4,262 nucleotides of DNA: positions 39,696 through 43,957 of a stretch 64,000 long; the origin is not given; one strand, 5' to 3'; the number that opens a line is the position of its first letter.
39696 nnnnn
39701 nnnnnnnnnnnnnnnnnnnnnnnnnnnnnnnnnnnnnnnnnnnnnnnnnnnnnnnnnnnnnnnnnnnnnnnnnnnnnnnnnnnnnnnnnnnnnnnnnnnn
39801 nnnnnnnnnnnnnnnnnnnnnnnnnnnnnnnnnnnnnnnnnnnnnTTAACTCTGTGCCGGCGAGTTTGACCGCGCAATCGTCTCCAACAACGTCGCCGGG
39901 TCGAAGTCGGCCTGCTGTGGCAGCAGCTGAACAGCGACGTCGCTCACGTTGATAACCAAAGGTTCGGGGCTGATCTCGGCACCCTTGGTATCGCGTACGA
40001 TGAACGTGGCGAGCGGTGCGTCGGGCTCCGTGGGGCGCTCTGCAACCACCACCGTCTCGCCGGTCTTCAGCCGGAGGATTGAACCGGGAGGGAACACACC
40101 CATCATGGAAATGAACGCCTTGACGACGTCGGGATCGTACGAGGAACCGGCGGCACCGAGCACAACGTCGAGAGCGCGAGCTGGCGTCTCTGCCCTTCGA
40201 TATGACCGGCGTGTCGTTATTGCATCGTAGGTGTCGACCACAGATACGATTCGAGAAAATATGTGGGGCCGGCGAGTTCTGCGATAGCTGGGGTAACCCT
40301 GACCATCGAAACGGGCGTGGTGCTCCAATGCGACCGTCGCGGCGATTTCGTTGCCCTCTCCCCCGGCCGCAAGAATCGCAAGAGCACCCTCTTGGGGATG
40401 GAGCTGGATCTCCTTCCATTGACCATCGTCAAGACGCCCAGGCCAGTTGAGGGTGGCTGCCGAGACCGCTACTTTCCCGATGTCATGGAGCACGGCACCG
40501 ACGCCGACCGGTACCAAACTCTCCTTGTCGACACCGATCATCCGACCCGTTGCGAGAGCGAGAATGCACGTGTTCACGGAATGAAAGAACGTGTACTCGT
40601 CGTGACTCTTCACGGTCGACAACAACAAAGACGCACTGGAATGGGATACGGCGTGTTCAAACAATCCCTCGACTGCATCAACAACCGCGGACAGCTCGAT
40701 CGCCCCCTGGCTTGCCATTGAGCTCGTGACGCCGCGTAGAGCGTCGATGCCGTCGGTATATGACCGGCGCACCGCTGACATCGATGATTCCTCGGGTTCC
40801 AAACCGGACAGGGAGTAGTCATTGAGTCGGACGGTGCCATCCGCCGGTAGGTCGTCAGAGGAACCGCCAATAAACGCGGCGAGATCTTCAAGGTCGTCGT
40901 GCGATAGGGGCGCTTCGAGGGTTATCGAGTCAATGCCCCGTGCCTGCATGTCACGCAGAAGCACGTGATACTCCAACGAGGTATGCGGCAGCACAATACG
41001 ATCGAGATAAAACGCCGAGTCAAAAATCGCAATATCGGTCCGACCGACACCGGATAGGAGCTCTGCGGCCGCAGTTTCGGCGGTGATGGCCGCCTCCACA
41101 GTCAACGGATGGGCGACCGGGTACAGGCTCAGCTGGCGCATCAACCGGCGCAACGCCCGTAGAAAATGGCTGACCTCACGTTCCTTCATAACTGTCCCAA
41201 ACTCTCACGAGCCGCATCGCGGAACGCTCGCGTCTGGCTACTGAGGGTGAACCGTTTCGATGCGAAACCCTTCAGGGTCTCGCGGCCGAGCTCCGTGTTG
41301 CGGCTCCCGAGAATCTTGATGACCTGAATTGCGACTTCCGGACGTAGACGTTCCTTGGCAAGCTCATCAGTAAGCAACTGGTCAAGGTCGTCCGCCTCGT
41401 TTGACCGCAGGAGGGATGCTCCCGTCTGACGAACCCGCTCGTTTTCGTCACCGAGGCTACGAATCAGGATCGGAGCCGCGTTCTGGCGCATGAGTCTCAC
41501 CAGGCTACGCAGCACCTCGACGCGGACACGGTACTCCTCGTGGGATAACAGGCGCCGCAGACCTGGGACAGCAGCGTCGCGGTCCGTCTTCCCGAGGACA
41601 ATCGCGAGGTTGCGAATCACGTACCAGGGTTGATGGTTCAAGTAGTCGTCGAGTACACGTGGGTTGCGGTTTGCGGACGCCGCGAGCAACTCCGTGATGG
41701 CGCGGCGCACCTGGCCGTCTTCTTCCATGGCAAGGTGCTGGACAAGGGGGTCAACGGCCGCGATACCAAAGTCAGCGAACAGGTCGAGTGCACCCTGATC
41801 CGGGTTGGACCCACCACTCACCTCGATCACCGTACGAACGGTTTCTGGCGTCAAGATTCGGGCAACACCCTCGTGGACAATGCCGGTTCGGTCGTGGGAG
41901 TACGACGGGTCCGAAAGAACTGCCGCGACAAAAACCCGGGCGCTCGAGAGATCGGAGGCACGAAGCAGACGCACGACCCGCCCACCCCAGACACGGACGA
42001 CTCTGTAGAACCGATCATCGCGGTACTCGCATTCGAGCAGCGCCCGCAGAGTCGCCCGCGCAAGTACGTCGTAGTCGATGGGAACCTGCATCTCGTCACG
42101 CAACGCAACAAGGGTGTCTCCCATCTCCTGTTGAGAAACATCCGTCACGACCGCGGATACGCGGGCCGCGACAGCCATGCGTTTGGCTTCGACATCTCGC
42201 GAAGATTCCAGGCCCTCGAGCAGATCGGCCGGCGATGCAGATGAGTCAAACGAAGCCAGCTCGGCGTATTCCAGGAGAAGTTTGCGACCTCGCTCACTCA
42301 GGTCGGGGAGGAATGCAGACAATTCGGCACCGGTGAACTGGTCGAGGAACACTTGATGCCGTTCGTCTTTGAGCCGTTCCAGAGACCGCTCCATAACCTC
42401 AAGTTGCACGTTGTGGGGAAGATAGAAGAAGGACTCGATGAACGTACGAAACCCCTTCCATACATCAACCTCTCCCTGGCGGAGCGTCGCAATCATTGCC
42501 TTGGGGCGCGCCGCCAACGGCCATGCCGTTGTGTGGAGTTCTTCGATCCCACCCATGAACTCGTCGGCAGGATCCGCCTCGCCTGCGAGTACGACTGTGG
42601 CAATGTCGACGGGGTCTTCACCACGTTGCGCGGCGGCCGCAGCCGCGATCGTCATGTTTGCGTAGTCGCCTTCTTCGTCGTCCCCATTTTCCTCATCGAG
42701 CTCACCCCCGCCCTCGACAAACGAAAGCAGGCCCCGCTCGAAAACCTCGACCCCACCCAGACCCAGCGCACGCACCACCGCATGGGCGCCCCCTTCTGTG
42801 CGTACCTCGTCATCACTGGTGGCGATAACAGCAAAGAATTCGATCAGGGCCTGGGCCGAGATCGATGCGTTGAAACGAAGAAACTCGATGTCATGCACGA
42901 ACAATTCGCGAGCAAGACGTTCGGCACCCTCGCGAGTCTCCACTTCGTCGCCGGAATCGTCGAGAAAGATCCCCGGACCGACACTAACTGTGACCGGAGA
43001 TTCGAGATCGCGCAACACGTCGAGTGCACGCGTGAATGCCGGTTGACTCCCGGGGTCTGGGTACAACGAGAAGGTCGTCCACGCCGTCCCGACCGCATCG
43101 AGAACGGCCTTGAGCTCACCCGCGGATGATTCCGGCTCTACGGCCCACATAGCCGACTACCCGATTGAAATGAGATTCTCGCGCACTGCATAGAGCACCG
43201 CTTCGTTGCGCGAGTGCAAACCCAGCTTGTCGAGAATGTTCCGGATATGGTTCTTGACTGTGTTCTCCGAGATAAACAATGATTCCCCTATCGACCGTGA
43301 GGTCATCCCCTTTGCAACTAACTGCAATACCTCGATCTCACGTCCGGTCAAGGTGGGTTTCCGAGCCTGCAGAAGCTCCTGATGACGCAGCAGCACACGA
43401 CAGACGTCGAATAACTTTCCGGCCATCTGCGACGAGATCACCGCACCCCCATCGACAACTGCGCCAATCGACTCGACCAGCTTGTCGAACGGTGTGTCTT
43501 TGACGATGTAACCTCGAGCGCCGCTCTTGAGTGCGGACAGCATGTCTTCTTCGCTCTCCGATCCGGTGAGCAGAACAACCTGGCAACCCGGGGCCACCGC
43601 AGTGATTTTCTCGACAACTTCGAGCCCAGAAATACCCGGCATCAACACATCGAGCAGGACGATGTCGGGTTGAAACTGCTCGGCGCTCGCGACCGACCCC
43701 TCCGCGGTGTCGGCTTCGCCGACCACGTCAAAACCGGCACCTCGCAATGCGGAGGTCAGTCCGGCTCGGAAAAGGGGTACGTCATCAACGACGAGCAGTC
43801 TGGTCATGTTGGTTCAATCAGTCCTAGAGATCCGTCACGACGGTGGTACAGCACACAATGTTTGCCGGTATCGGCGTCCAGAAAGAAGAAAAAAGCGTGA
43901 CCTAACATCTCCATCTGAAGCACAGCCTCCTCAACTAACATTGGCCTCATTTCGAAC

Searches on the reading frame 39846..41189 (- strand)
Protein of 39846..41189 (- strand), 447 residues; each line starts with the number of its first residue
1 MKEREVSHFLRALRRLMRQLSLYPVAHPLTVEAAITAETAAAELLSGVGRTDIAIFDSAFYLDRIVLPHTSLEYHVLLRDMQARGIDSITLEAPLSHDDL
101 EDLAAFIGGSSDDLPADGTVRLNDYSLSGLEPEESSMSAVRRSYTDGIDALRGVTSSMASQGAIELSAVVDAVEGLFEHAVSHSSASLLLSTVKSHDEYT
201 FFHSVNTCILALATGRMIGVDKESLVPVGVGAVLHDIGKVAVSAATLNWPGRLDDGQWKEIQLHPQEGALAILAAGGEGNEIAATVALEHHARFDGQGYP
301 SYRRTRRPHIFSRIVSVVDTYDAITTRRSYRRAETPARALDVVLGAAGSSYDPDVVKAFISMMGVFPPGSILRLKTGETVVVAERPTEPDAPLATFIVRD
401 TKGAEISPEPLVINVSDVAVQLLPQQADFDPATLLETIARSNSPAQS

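Call 21: search_protein_families(library=pfam, proteins=[window:39846-41189:-], max_evalue=0.001)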
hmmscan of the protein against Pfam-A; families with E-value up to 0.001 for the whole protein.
window:39846-41189:- (447 aa): 2 families
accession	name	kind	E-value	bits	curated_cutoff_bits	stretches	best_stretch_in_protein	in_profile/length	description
PF13487.12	HD_5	-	9.2e-17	61.7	27.2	1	196-355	10-170/170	HD domain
PF01966.28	HD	-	2.6e-10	41.1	22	1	201-323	2-115/116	HD domain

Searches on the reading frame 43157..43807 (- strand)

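Call 21: search_protein_families(library=pfam, proteins=[window:43157-43807:-], max_evalue=0.001)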
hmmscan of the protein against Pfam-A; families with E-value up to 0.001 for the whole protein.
window:43157-43807:- (216 aa): 4 families
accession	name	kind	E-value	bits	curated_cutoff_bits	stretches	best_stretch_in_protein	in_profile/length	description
PF00072.30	Response_reg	-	1.2e-25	90.3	30.2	1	5-114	2-110/111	Response regulator receiver domain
PF00196.25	GerE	-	2.8e-21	75.3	23.5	1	152-207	2-57/57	Bacterial regulatory proteins, luxR family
PF04545.22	Sigma70_r4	-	0.00043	20.2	24.1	1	152-195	4-48/50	Sigma-70, region 4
PF08281.18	Sigma70_r4_2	-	0.00092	19.2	25.7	0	149-195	7-54/54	Sigma-70, region 4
